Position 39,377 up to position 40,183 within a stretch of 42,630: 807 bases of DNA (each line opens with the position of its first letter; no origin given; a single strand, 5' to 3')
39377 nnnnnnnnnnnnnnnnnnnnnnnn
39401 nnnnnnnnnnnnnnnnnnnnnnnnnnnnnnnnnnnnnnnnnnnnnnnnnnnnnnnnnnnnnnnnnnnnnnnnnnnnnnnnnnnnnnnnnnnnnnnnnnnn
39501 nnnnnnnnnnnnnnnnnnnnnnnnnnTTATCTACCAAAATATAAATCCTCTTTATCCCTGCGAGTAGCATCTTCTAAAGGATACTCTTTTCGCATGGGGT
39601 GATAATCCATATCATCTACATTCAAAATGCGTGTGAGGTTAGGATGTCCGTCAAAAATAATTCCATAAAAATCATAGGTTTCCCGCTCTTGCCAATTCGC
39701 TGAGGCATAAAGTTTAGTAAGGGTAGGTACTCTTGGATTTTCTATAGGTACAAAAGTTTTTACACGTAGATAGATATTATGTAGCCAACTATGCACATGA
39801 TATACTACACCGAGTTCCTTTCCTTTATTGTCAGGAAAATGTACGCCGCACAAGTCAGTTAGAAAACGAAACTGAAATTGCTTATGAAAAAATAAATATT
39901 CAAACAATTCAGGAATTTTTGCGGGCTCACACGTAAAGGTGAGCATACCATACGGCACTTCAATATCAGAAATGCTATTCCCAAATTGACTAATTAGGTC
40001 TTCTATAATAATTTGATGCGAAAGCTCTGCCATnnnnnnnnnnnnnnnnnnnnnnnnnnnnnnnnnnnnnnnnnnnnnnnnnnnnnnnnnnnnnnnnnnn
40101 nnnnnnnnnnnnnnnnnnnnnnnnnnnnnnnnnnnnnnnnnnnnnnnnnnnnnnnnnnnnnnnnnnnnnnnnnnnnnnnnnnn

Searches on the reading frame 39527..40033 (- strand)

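Call 9: search_protein_families(library=pfam, proteins=[window:39527-40033:-], max_evalue=0.001)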
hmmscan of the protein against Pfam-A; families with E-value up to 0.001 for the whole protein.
window:39527-40033:- (168 aa): 1 family
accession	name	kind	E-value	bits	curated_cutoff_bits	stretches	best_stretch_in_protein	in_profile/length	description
PF00329.25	Complex1_30kDa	-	1.6e-40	139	22.5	1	34-155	2-122/124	Respiratory-chain NADH dehydrogenase, 30 Kd subunit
